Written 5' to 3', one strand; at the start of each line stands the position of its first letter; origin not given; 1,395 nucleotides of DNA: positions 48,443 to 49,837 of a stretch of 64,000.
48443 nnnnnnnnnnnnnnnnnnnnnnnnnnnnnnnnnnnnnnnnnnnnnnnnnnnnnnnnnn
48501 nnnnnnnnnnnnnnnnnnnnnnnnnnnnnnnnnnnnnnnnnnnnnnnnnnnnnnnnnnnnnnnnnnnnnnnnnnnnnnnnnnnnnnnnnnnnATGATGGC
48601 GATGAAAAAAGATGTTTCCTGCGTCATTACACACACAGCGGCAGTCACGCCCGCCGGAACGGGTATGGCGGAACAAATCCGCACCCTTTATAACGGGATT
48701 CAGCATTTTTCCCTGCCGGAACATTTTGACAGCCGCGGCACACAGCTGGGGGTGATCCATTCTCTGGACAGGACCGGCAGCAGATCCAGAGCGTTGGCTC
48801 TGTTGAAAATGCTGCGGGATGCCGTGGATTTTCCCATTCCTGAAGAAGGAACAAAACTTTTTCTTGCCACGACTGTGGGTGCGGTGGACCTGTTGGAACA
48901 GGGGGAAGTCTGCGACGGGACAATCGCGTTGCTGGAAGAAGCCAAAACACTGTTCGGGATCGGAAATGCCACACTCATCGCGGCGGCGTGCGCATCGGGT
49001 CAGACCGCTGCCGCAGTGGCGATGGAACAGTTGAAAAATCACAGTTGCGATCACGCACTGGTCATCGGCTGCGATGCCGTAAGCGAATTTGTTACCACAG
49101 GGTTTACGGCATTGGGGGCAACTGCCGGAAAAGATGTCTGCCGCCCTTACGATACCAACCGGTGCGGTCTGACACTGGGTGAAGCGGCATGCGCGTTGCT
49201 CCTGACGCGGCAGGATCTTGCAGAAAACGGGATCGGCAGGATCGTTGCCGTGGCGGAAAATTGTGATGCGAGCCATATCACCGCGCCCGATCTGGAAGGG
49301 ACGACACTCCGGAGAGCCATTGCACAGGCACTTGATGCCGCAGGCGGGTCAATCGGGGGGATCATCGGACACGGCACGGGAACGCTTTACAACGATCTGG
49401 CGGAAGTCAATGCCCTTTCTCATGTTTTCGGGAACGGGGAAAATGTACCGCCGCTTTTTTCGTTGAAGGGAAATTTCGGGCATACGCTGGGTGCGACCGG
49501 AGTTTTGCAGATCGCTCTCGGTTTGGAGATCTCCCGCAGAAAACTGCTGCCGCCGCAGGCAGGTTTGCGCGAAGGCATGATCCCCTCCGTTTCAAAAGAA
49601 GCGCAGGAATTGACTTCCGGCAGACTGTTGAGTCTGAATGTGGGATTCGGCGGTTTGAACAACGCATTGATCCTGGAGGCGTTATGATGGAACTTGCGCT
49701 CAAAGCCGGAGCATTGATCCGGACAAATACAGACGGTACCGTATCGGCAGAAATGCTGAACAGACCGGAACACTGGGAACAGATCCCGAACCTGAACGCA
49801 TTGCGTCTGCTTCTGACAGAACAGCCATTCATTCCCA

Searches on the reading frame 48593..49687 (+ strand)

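Call 3: search_protein_families(library=pfam, proteins=[window:48593-49687:+], max_evalue=0.01)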
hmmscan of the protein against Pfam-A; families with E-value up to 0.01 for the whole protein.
window:48593-49687:+ (364 aa): 3 families
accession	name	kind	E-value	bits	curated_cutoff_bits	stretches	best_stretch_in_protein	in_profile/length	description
PF02801.28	Ketoacyl-synt_C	-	9.9e-20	71.2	20.8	1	215-324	2-117/119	Beta-ketoacyl synthase, C-terminal domain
PF00109.32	ketoacyl-synt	-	3.3e-12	47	20.8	1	124-208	165-250/252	Beta-ketoacyl synthase, N-terminal domain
PF08545.16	ACP_syn_III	-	0.00019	21.7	24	1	129-214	3-71/80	3-Oxoacyl-[acyl-carrier-protein (ACP)] synthase III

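Call 4: search_protein_families(library=ncbifam, proteins=[window:48593-49687:+], max_evalue=0.01)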
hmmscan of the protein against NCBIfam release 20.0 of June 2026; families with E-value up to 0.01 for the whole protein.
window:48593-49687:+ (364 aa): 22 families
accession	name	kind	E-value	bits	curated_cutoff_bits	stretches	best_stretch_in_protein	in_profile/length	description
NF058662.1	cispenta_AmcF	equivalog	5.3e-44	150.7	325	1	10-362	2-368/369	cispentacin biosynthesis acyltransferase subunit AmcF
NF006618.0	PRK09185.1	subfamily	5.4e-42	144.2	407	1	124-362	152-391/394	beta-ketoacyl-ACP synthase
TIGR03150.1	fabF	equivalog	5.4e-38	130.7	493.75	1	124-361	152-406/407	beta-ketoacyl-ACP synthase II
NF006274.0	PRK08439.1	equivalog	3.2e-35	121.7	621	1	130-361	159-403/406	beta-ketoacyl-ACP synthase II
NF004618.0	PRK05952.1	equivalog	4.1e-35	121.4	455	1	129-362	143-381/384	beta-ketoacyl-ACP synthase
NF005589.0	PRK07314.1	subfamily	3.1e-34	118.4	387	1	124-362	155-410/413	beta-ketoacyl-ACP synthase II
NF006587.0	PRK09116.1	equivalog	9.5e-32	110.2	470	1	127-362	158-405/408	beta-ketoacyl-ACP synthase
NF005490.0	PRK07103.1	equivalog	8e-28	97.6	445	1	122-362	157-411/414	polyketide beta-ketoacyl:acyl carrier protein synthase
NF004970.0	PRK06333.1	subfamily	1.1e-27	96.9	525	1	125-362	165-420/424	beta-ketoacyl-ACP synthase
NF005076.0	PRK06501.1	equivalog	6.6e-26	91.2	629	1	124-362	166-421/425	beta-ketoacyl-ACP synthase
NF005916.1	PRK07910.1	equivalog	8.4e-23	81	560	1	130-360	168-414/418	KasA/KasB family beta-ketoacyl-ACP synthase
NF005935.0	PRK07967.1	equivalog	3e-19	69.1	630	1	127-362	156-402/406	beta-ketoacyl-ACP synthase I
NF053555.1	prodigi_MBC_PigJ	equivalog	2.9e-17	62.2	900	1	125-321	505-703/759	prodigiosin MBC biosynthesis protein PigJ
NF041183.1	Pks2_ls1_myc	equivalog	2.5e-15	54.5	2400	1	123-307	163-354/2086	sulfolipid-1 biosynthesis phthioceranic/hydroxyphthioceranic acid synthase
NF045894.1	PKS_plus_SDR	equivalog_domain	2.8e-15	55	1740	1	124-307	164-358/1515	type I polyketide synthase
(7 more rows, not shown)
